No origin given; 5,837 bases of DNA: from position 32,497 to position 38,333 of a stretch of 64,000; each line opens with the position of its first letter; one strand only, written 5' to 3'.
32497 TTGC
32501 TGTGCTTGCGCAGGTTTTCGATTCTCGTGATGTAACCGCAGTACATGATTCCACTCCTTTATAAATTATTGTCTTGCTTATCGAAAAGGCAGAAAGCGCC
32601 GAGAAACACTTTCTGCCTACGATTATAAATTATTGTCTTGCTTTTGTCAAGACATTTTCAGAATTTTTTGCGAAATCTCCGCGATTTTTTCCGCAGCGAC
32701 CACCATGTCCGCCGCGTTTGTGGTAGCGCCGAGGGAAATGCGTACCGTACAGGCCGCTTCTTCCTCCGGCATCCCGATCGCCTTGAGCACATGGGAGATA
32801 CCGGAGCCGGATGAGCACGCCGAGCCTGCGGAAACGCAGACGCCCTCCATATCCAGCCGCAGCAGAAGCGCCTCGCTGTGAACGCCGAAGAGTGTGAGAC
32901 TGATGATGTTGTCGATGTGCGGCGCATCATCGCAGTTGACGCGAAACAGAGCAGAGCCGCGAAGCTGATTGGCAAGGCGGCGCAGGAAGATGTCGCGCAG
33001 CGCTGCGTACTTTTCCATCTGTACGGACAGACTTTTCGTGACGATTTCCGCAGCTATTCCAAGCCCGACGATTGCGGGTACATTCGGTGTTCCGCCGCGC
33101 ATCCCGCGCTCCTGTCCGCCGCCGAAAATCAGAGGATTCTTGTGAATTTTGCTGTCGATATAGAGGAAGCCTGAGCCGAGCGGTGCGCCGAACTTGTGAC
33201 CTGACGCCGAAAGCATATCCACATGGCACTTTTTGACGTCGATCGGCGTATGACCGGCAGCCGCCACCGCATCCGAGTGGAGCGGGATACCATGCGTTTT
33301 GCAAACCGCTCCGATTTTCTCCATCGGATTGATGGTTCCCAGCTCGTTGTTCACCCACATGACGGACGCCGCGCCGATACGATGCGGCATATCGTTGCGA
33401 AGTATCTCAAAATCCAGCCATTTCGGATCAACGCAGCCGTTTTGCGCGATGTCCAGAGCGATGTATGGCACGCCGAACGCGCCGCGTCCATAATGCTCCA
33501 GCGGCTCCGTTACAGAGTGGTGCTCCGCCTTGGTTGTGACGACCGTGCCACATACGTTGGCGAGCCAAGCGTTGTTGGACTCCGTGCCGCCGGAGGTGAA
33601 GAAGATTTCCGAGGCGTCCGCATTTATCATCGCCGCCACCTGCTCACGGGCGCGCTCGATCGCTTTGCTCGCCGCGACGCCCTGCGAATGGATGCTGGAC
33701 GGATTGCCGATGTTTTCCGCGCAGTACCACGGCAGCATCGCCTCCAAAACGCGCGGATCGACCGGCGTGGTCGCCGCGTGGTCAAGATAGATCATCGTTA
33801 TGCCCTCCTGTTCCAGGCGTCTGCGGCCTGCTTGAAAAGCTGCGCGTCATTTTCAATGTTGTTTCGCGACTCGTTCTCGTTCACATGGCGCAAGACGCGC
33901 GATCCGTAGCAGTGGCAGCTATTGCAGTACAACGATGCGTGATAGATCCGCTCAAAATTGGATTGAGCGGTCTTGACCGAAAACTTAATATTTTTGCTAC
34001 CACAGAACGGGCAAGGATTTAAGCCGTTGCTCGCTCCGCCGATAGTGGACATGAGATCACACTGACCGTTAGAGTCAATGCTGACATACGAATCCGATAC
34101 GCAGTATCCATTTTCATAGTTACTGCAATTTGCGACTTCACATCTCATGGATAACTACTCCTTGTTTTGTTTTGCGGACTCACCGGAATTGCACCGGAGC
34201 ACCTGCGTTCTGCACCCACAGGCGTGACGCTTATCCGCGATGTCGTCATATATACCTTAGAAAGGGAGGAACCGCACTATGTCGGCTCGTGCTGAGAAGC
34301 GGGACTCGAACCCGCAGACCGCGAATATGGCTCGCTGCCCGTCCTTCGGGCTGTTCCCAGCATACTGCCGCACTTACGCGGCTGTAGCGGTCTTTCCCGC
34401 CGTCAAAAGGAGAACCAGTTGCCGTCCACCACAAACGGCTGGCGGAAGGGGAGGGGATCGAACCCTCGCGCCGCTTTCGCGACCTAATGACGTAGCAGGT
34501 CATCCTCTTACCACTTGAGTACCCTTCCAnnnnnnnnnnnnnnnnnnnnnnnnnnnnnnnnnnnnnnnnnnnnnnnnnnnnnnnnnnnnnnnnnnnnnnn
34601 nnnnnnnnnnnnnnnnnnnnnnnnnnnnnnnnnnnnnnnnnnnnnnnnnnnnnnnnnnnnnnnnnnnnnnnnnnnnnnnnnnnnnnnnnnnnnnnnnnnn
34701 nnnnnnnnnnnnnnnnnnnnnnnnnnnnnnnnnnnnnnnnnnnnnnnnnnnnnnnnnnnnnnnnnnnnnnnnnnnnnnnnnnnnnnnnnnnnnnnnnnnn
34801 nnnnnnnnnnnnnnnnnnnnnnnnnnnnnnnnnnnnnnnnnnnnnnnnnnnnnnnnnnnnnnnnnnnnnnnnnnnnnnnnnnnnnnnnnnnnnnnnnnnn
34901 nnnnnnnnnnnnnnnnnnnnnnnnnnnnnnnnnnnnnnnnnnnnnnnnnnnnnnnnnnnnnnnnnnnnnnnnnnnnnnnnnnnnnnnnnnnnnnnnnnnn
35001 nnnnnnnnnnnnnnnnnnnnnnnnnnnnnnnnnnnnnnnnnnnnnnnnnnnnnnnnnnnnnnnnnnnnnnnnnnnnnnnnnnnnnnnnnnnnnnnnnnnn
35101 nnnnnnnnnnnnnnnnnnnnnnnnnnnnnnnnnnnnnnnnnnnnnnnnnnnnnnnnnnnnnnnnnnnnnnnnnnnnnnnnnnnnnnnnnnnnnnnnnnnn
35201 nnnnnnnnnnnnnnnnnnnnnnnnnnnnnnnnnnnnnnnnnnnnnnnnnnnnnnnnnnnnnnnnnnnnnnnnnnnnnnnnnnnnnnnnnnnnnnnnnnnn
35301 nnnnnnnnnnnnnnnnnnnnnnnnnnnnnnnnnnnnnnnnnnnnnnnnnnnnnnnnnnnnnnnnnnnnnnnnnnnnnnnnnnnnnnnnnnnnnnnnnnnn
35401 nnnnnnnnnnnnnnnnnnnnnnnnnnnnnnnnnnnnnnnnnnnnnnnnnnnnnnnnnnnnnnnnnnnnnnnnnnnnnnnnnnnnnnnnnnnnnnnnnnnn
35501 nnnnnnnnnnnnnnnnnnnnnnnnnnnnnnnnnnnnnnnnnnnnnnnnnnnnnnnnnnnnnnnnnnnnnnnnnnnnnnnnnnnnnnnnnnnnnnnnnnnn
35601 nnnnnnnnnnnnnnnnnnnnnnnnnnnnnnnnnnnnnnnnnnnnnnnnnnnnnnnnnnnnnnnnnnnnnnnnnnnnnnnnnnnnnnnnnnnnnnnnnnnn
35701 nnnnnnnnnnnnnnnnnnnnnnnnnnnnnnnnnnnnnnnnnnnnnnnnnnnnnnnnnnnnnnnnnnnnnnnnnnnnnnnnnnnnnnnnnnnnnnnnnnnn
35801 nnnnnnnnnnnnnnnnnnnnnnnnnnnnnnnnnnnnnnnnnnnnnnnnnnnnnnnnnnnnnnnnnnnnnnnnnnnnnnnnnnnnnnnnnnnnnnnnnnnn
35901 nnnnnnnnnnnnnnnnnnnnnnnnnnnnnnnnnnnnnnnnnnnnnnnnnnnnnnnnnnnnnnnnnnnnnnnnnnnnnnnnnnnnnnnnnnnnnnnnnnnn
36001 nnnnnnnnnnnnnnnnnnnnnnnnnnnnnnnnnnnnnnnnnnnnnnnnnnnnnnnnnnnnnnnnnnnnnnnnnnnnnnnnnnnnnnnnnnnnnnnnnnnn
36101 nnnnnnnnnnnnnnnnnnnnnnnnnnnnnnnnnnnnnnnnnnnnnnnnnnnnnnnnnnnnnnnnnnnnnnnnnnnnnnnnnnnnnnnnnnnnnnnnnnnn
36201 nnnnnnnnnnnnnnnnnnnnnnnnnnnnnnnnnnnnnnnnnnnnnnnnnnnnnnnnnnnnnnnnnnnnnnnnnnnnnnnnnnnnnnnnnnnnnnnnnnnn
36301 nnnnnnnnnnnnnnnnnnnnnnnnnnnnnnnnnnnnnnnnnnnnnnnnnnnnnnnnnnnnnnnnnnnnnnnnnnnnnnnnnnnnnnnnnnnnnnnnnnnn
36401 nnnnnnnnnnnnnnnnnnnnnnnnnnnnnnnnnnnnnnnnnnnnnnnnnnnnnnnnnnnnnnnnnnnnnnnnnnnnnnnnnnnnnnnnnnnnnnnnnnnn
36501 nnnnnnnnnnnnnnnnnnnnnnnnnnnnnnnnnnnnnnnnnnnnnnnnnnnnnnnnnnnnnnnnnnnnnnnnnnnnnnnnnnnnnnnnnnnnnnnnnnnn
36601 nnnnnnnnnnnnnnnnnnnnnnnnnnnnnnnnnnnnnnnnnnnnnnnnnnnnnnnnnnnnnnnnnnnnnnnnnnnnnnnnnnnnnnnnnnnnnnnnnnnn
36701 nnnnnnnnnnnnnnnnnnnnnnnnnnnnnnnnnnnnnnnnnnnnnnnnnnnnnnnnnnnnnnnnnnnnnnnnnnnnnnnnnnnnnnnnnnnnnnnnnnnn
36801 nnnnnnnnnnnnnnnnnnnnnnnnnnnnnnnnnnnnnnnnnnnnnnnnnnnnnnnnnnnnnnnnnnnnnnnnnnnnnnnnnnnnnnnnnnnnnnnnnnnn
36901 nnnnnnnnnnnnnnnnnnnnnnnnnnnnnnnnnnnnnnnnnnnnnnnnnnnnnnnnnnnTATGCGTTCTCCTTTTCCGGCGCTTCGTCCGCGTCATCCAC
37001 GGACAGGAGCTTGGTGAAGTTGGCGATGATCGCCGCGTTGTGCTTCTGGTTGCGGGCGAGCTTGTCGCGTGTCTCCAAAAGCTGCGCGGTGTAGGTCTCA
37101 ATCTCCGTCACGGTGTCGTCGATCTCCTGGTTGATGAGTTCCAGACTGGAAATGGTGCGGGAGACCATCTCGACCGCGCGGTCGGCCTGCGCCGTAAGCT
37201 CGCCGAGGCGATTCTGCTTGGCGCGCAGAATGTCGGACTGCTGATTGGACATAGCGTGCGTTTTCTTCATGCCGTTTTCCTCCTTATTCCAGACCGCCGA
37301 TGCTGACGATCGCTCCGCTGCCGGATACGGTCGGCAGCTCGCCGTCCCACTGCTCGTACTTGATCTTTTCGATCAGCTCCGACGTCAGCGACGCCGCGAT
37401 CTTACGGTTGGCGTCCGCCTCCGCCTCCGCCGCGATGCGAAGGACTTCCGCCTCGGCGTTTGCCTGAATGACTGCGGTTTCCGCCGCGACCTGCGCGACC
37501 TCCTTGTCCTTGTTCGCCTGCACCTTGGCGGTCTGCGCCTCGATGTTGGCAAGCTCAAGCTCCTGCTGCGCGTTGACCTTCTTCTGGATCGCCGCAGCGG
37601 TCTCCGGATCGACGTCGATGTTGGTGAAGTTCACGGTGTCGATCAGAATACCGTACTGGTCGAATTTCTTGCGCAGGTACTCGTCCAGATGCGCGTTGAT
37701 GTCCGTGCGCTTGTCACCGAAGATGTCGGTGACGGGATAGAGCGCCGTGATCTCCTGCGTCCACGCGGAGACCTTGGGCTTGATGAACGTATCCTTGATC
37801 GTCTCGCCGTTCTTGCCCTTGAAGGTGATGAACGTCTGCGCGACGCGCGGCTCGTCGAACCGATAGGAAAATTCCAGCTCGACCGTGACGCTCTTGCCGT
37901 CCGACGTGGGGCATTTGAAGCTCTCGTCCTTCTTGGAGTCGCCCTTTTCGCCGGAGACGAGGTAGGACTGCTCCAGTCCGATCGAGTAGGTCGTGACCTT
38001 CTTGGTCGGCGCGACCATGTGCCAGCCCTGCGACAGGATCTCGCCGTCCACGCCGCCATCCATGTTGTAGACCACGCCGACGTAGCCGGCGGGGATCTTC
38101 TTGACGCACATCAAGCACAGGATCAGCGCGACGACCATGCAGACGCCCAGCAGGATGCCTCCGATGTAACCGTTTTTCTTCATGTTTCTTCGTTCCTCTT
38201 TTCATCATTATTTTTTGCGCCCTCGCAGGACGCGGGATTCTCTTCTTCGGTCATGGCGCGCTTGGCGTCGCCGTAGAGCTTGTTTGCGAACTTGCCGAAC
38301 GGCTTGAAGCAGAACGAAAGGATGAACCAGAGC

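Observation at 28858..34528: Phage-borne RNA/tRNA end-repair toolkit: Pnk-type kinase fused to an HD domain, a Pol-beta NTase, an Rnl2-like ligase, and separately a Thg1-like enzyme, next to NifS, tRNA-Ser and a tRNA-like element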

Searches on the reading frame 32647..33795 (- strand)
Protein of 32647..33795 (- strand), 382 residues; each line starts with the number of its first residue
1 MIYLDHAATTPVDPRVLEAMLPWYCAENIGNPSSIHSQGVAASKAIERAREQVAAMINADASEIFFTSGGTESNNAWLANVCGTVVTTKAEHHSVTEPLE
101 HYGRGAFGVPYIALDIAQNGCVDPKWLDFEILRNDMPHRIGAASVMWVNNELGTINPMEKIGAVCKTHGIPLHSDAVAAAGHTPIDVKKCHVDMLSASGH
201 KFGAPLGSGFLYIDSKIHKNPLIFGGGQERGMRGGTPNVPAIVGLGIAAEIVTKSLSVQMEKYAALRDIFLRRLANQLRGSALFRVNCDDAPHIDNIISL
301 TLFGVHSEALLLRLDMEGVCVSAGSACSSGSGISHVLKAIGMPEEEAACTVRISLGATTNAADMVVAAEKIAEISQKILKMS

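Call 4: search_protein_families(library=pfam, proteins=[window:32647-33795:-], max_evalue=0.01)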
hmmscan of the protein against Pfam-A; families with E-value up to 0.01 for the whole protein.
window:32647-33795:- (382 aa): 3 families
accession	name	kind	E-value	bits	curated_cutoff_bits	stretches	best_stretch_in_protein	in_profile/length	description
PF00266.25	Aminotran_5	-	3.7e-66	224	21.5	1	2-363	1-367/371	Aminotransferase class-V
PF01212.27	Beta_elim_lyase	-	1.3e-08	35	27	1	40-251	28-215/288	Beta-eliminating lyase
PF01041.23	DegT_DnrJ_EryC1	-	0.0066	16.1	19.8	1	118-183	96-153/360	DegT/DnrJ/EryC1/StrS aminotransferase family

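Call 5: search_protein_families(library=phrogs, proteins=[window:32647-33795:-], max_evalue=0.001)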
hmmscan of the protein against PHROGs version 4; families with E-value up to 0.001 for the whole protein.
window:32647-33795:- (382 aa): 2 families
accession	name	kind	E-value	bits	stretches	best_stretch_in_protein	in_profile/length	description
phrog_12787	-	unknown function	4.9e-101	339.6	1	1-379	6-383/387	-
phrog_20062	-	unknown function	1.1e-05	25.8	1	39-217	32-221/349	-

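Call 21: search_protein_families(library=ncbifam, proteins=[window:32647-33795:-], max_evalue=0.01)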
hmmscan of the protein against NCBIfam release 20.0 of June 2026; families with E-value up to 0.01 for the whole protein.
window:32647-33795:- (382 aa): 25 families
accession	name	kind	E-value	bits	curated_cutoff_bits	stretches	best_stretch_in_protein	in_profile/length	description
TIGR03402.1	FeS_nifS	equivalog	1.4e-105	353.2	530.75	1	2-382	1-377/379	cysteine desulfurase NifS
TIGR03235.1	DNA_S_dndA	equivalog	2.3e-87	293.6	480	1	3-355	1-353/353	cysteine desulfurase DndA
TIGR02006.1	IscS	equivalog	1e-83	281.6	643.2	1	2-382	5-382/402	IscS subfamily cysteine desulfurase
NF010611.0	PRK14012.1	equivalog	2.7e-83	280.2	548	1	2-382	7-386/406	IscS subfamily cysteine desulfurase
TIGR03403.1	nifS_epsilon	equivalog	6.1e-70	236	587.7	1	2-379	1-377/382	NifS family cysteine desulfurase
NF002806.0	PRK02948.1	subfamily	2.7e-66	224.1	304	1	1-376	1-373/381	IscS subfamily cysteine desulfurase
TIGR01979.1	sufS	subfamily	1.2e-38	133.1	475.1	1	1-329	19-363/403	SufS family cysteine desulfurase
TIGR01977.1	am_tr_V_EF2568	hypoth_equivalog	1.2e-34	119.9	377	1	2-374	1-376/376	cysteine desulfurase family protein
NF041166.1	f2_encap_cargo1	exception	1.2e-24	87.5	800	1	1-329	246-588/623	family 2A encapsulin nanocompartment cargo protein cysteine desulfurase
NF006791.0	PRK09295.1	equivalog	1.8e-22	80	661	1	1-328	24-365/406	cysteine desulfurase SufS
NF040779.1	Sec_lyase_SclA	exception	2.3e-22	79.4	525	1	2-374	1-376/378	selenocysteine lyase SclA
TIGR03392.1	FeS_syn_CsdA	equivalog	6.3e-21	75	493.6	1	2-344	18-376/398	cysteine desulfurase CsdA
NF008126.0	PRK10874.1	equivalog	1.2e-20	74.1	607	1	2-329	21-360/401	cysteine desulfurase CsdA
TIGR01976.1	am_tr_V_VC1184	hypoth_equivalog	1e-16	61.3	352.35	1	1-219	19-237/401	cysteine desulfurase-like protein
TIGR04343.1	egtE_PLP_lyase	equivalog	2.5e-10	39.7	400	1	41-220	51-222/370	ergothioneine biosynthesis PLP-dependent enzyme EgtE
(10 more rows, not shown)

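Call 90: search_solved_structures(query=window:32647-33795:-, max_evalue=1e-30, show_alignments=1)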
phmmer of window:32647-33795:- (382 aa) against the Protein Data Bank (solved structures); distinct sequences matched with E-value up to 1e-30: 27.
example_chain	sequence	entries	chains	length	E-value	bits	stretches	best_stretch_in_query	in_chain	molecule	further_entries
9wep_A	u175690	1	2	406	3e-72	247.1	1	2-370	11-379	cysteine desulfurase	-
9wer_A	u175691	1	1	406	3e-70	240.6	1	2-370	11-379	cysteine desulfurase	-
9wew_A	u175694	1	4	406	1.5e-69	238.3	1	2-370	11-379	cysteine desulfurase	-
9wf8_A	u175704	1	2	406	1e-68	235.5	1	2-370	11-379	cysteine desulfurase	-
9wfb_A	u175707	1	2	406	1e-68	235.5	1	2-370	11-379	cysteine desulfurase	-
9wfe_A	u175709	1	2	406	1.3e-67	231.9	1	2-370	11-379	cysteine desulfurase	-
9wfy_A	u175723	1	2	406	8.1e-66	226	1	2-370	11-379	cysteine desulfurase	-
4r5f_A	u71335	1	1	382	4.8e-65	223.4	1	1-372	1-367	Cysteine desulfurase IscS 2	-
6nzu_A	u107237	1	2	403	6.2e-65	223.1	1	2-380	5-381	Cysteine desulfurase, mitochondrial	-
8tvt_A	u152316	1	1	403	6.2e-65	223.1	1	2-380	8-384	Cysteine desulfurase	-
8pk8_A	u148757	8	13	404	6.3e-65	223.1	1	2-380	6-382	Cysteine desulfurase | Isoform Mitochondrial of Cysteine desulfurase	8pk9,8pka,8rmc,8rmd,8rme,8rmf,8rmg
5wkp_A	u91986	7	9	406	6.4e-65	223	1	2-380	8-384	Cysteine desulfurase, mitochondrial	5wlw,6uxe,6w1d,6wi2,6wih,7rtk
5usr_A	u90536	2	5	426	7.5e-65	222.8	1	2-380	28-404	Cysteine desulfurase, mitochondrial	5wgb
4eb5_A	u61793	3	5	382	3.2e-64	220.7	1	1-372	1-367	Probable cysteine desulfurase 2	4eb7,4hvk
4isy_A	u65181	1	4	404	6.7e-62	213.1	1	2-370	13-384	Cysteine desulfurase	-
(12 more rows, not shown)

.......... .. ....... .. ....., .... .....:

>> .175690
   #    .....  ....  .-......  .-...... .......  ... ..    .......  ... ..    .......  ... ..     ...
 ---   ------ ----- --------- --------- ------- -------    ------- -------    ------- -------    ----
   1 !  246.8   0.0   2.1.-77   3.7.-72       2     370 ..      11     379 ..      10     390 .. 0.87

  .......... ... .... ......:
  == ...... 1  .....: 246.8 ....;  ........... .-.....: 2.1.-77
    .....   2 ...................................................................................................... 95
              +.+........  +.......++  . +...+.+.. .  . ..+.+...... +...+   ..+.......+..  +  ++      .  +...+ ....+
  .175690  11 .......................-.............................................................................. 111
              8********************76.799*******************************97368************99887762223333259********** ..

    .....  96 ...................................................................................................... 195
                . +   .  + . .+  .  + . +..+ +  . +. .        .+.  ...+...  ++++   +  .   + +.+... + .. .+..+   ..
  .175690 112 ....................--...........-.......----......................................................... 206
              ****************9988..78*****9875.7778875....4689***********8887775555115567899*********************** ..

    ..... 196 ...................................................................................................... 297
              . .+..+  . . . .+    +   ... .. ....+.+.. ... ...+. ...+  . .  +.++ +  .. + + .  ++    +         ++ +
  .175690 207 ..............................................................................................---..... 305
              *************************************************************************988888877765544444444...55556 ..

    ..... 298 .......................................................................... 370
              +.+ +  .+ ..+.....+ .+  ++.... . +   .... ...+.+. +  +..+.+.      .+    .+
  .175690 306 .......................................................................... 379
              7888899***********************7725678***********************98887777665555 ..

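Call 93: find_related_loci(query=A5, collection=viral_contigs, flank=8000)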
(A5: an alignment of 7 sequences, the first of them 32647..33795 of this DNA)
Query A5 (382 aa) in viral_contigs; peptide patterns used: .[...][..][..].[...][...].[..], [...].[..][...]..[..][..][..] (x = any residue, [..] = any of these).
491 stretches matched a pattern; 393 encode a relative of the query (tblastn E <= 1e-3); the best 80 are kept; 80 distinct loci.
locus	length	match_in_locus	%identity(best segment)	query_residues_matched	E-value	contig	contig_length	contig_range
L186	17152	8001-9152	74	1-382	0e+0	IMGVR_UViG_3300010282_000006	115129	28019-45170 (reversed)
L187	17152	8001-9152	74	1-382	0e+0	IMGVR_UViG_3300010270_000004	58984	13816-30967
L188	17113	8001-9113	56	1-381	2e-121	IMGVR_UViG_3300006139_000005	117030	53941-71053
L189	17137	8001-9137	54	1-381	4e-120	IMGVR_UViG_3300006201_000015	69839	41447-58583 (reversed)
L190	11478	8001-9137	54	1-381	5e-119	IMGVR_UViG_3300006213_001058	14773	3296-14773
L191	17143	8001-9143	52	1-381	1e-118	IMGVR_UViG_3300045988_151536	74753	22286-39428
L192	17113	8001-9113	54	1-381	3e-117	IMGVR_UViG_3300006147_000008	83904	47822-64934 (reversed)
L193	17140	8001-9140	52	1-381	3e-113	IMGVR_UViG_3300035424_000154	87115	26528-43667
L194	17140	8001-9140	51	1-381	5e-112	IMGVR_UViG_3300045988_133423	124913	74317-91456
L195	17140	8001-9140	51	1-381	2e-111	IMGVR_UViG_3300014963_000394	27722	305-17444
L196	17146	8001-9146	52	1-381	4e-110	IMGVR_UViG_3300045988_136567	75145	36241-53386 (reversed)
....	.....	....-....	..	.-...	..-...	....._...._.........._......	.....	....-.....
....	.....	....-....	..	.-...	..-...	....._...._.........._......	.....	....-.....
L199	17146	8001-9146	52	1-381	3e-109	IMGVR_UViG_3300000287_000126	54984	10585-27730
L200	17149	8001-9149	50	1-381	6e-109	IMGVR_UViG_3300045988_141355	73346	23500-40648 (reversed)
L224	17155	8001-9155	44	1-381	5e-82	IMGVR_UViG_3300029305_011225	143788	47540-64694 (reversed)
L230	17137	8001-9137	42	2-381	6e-80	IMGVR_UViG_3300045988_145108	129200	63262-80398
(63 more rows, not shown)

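Call 97: search_protein_families(library=pfam, proteins=[L230:4798-5919:+, L230:5906-7708:+, L230:9151-9558:+, L230:10129-10719:+, L230:11224-12009:+, L224:4389-5882:+, L224:5882-6637:+, L224:6624-7196:+, L224:9178-9732:+, L224:10203-12866:+], max_evalue=0.001)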
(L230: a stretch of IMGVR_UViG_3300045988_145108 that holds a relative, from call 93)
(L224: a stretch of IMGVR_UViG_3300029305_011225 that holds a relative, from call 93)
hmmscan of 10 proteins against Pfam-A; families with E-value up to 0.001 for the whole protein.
L230:4798-5919:+ (373 aa): 0 families

L230:5906-7708:+ (600 aa): 6 families
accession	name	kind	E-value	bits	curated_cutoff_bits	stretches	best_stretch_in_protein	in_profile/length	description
PF00580.27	UvrD-helicase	-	3.5e-62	211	23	1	4-253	2-269/271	UvrD/REP helicase N-terminal domain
PF13361.12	UvrD_C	-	1e-58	199.9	25.6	1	260-582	1-349/350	UvrD-like helicase C-terminal domain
PF13245.12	AAA_19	-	4.4e-16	59.7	25.1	1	7-236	1-130/134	AAA domain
PF13538.12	UvrD_C_2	-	3.3e-11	43.3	27.4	1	526-578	4-51/52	UvrD-like helicase C-terminal domain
PF13087.12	AAA_12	-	2.1e-07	31.1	27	0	512-578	127-190/195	AAA domain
PF01443.25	Viral_helicase1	-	0.00012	22.4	21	0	517-577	175-225/228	Viral superfamily 1 RNA helicase core domain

L230:9151-9558:+ (135 aa): 0 families

L230:10129-10719:+ (196 aa): 2 families
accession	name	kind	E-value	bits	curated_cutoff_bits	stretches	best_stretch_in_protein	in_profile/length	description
PF13392.12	HNH_3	-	1.5e-08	34.5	24.8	1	69-110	3-44/46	HNH endonuclease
PF07463.16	NUMOD4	-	0.0002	22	23.4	1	22-57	8-47/49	NUMOD4 motif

L230:11224-12009:+ (261 aa): 2 families
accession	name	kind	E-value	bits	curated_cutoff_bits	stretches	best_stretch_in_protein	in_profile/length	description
PF02882.25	THF_DHG_CYH_C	-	1.4e-42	145.2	27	1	117-257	11-153/160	Tetrahydrofolate dehydrogenase/cyclohydrolase, NAD(P)-binding domain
PF00763.28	THF_DHG_CYH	-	4.8e-31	107.9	32.8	1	2-113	1-115/115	Tetrahydrofolate dehydrogenase/cyclohydrolase, catalytic domain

L224:4389-5882:+ (497 aa): 2 families
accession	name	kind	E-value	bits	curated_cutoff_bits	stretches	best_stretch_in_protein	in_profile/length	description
PF04095.22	NAPRTase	-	2e-26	93.6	20.8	1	183-442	3-223/239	Nicotinate phosphoribosyltransferase (NAPRTase) family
PF18127.6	NAMPT_N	-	6.7e-10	39.6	25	1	6-65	3-61/98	Nicotinamide phosphoribosyltransferase, N-terminal domain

L224:5882-6637:+ (251 aa): 1 family
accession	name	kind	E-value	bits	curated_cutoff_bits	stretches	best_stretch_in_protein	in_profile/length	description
PF02540.23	NAD_synthase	-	9.8e-50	169.4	21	1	10-235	3-231/242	NAD synthase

L224:6624-7196:+ (190 aa): 0 families

L224:9178-9732:+ (184 aa): 1 family
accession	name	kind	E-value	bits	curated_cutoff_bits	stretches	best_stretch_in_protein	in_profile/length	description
PF18907.5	DUF5662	-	2.5e-27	95.9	27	1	14-172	3-155/156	Family of unknown function (DUF5662)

L224:10203-12866:+ (887 aa): 1 family
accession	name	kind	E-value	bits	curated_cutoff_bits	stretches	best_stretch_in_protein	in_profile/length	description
PF05183.17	RdRP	-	1.2e-13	51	23.8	1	116-666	51-560/582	RNA dependent RNA polymerase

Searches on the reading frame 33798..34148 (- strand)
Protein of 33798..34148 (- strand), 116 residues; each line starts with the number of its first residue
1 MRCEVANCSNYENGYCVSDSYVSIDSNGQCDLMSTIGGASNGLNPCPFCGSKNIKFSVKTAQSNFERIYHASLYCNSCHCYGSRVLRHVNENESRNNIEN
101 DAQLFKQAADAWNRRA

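Call 4: search_protein_families(library=pfam, proteins=[window:33798-34148:-], max_evalue=0.01)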
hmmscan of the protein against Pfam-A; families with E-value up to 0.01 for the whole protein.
window:33798-34148:- (116 aa): 1 family
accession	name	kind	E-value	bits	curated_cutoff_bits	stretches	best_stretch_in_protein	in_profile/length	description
PF14354.12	Lar_restr_allev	-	7.5e-10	39.4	28.6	1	43-116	3-58/58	Restriction alleviation protein Lar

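Call 5: search_protein_families(library=phrogs, proteins=[window:33798-34148:-], max_evalue=0.001)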
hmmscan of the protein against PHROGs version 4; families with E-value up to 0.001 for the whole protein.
window:33798-34148:- (116 aa): 2 families
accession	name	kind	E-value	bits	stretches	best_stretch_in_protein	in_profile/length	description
phrog_599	-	moron, auxiliary metabolic gene and host takeover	3.8e-07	31.5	1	34-116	65-127/262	Lar-like restriction alleviation protein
phrog_5516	-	unknown function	0.00017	22.6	1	46-104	7-62/90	-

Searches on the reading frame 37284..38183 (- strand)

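Call 17: search_protein_families(library=phrogs, proteins=[window:37284-38183:-], max_evalue=0.00001)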
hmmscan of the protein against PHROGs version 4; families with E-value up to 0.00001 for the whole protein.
window:37284-38183:- (299 aa): 2 families
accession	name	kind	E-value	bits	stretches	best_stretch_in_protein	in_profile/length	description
phrog_200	-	other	1.4e-61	209.7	1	4-291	78-352/379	lipoprotein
phrog_11908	-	unknown function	9.7e-07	28.9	0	158-270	212-314/430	-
